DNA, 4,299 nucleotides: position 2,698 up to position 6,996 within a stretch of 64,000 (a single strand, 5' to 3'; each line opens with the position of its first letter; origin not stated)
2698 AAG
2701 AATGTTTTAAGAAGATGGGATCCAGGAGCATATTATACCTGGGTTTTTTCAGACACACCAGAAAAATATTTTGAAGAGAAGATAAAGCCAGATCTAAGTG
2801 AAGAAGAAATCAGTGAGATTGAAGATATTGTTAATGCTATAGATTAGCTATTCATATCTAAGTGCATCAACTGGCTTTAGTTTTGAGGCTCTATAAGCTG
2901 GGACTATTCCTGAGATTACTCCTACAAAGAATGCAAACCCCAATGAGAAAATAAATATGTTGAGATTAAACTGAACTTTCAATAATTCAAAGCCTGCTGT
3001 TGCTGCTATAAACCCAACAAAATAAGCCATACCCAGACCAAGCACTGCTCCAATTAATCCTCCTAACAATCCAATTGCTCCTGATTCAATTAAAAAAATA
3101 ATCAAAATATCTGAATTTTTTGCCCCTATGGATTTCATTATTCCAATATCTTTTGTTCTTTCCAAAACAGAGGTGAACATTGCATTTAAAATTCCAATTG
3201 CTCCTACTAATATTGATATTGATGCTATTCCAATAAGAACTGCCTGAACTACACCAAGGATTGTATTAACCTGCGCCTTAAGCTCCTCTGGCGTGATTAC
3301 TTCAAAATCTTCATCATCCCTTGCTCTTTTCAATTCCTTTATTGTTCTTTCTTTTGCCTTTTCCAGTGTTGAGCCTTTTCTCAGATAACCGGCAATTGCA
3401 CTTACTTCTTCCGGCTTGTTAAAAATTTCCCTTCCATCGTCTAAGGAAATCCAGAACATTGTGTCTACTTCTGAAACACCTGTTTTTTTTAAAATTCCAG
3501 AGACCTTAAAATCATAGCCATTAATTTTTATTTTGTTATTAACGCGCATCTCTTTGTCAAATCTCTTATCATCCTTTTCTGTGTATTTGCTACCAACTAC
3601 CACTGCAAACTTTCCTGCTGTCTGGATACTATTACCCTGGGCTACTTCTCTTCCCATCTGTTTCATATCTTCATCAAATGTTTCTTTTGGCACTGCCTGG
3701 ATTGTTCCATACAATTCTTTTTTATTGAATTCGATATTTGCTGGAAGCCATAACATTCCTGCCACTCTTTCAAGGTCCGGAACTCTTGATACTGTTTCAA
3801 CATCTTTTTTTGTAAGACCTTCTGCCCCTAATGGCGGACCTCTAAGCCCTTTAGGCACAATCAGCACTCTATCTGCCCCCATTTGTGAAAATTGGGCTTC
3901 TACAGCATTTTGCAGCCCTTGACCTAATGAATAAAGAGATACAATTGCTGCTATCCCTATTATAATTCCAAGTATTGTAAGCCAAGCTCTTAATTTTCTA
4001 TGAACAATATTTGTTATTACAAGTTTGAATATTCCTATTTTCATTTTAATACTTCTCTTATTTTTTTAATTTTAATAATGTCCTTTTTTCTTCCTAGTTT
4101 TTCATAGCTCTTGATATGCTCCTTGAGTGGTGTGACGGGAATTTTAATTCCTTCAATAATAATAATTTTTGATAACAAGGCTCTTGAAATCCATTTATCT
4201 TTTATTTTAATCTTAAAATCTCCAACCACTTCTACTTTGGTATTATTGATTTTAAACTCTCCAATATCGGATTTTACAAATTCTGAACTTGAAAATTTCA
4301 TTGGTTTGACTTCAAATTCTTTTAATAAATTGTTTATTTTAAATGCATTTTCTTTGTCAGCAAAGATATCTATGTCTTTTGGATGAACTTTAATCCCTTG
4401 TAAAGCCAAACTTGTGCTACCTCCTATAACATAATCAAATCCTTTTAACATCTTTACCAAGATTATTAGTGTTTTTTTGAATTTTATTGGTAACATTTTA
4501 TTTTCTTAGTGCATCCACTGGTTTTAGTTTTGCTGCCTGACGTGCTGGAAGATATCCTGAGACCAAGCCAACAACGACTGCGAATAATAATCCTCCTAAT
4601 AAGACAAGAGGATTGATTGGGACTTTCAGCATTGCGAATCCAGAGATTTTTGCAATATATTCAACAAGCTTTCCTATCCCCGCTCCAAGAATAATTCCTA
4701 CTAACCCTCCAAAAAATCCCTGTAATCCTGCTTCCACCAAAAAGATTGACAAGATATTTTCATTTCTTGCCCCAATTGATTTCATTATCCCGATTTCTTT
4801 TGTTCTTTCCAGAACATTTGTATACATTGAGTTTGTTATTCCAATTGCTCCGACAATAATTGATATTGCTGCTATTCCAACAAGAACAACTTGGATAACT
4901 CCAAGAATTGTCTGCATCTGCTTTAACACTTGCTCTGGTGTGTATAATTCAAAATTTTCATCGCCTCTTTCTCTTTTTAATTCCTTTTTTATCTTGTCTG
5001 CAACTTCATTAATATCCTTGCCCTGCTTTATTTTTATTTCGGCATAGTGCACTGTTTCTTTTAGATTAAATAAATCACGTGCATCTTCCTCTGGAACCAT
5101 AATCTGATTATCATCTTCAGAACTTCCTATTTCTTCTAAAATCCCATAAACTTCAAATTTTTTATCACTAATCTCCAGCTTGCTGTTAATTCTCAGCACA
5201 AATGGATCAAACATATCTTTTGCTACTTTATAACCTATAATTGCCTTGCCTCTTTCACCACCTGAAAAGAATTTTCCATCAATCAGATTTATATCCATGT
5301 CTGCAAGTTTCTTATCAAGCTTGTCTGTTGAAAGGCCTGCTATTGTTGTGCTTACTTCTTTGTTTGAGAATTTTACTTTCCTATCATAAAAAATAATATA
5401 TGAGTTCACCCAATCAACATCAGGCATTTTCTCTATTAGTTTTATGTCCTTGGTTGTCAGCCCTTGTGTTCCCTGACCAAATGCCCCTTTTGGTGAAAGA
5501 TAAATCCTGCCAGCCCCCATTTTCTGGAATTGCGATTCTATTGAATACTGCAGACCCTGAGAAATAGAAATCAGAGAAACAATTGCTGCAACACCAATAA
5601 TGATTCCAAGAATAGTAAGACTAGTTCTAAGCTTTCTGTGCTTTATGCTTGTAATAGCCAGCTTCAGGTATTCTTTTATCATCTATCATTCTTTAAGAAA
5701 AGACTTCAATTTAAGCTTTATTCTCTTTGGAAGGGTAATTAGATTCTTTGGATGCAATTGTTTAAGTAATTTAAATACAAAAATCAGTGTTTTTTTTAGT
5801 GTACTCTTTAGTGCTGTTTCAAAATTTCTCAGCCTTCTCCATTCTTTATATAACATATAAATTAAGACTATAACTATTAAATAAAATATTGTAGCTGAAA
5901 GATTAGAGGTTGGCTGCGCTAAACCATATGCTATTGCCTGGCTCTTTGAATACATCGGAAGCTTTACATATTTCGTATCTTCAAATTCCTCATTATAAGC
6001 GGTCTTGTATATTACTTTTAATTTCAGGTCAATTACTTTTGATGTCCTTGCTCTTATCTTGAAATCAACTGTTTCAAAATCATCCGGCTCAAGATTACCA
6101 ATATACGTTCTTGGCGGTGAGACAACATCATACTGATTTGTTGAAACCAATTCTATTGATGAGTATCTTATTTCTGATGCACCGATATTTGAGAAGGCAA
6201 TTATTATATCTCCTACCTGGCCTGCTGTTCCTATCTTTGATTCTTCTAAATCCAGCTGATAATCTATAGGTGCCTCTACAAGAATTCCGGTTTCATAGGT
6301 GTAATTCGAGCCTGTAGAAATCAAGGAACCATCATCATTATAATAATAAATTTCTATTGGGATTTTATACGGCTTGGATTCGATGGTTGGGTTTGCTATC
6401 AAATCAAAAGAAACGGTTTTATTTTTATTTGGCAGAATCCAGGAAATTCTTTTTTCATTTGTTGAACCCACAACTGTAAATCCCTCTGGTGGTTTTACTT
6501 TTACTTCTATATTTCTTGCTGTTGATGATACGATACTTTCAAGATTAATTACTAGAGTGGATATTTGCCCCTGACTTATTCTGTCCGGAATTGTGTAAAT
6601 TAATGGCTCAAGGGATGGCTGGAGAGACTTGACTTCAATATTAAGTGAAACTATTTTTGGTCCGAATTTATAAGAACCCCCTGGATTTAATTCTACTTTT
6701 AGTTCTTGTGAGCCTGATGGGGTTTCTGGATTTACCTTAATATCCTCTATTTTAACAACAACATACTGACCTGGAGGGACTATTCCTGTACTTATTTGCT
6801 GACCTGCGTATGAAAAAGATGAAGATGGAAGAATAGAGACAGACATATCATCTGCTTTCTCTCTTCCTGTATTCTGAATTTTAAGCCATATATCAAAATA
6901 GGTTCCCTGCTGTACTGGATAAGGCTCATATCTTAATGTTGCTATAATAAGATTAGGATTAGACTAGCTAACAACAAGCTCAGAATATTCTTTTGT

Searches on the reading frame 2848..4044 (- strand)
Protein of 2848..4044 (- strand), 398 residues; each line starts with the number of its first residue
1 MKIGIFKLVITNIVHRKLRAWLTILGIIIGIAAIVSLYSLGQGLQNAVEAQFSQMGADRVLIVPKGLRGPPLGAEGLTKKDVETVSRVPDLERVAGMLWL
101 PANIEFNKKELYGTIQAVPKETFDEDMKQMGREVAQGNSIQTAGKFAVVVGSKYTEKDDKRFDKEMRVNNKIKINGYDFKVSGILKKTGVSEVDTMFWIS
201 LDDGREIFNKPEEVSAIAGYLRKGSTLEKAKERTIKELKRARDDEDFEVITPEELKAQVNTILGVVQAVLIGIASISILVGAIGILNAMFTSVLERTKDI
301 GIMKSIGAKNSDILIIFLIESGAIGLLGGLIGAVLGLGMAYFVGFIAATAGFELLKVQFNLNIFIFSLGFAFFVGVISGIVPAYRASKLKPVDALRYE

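Call 41: search_protein_families(library=pfam, proteins=[window:2848-4044:-], max_evalue=0.0001)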
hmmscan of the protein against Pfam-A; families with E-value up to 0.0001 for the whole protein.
window:2848-4044:- (398 aa): 2 families
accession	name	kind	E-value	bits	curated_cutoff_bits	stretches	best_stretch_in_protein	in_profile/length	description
PF12704.14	MacB_PCD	-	1.4e-26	94.5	27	1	21-233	2-203/207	MacB-like periplasmic core domain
PF02687.27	FtsX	-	4.9e-19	69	25.5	1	273-391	3-120/120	FtsX-like permease C-terminal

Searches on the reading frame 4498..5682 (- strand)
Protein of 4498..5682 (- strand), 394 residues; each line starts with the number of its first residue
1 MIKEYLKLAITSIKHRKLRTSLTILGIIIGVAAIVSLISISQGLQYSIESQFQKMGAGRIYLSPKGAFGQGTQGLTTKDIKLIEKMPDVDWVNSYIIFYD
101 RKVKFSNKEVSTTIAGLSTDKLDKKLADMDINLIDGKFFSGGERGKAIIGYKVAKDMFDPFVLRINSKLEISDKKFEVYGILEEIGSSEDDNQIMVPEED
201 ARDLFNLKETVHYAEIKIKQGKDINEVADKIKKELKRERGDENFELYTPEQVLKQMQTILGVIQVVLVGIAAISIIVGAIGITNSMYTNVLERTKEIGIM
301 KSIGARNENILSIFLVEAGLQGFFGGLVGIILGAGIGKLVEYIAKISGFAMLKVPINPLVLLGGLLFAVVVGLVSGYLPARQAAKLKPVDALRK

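Call 3: search_protein_families(library=pfam, proteins=[window:4498-5682:-], max_evalue=0.01)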
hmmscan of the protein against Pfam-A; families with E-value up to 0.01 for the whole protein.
window:4498-5682:- (394 aa): 2 families
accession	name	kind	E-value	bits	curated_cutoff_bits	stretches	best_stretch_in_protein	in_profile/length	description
PF12704.14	MacB_PCD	-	5.5e-30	105.7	27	1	20-233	1-206/207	MacB-like periplasmic core domain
PF02687.27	FtsX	-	6.8e-22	78.2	25.5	1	270-388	3-120/120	FtsX-like permease C-terminal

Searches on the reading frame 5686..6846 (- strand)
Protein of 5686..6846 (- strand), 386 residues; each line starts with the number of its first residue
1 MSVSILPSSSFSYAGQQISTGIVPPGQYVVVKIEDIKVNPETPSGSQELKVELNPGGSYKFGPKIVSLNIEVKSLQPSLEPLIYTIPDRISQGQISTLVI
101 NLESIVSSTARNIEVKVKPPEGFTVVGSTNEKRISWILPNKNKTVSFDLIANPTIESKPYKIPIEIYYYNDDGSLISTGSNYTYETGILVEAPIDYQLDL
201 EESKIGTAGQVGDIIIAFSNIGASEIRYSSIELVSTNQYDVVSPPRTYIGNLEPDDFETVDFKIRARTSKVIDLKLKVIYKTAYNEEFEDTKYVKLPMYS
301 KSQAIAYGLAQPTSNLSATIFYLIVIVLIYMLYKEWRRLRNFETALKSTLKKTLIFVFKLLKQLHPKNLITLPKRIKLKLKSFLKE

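Call 3: search_protein_families(library=pfam, proteins=[window:5686-6846:-], max_evalue=0.01)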
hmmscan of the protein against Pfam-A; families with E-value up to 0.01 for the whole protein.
window:5686-6846:- (386 aa): 1 family
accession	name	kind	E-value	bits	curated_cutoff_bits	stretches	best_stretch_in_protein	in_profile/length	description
PF10633.15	NPCBM_assoc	-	1.3e-05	25.8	24.4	1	91-165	2-74/78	NPCBM-associated, NEW3 domain of alpha-galactosidase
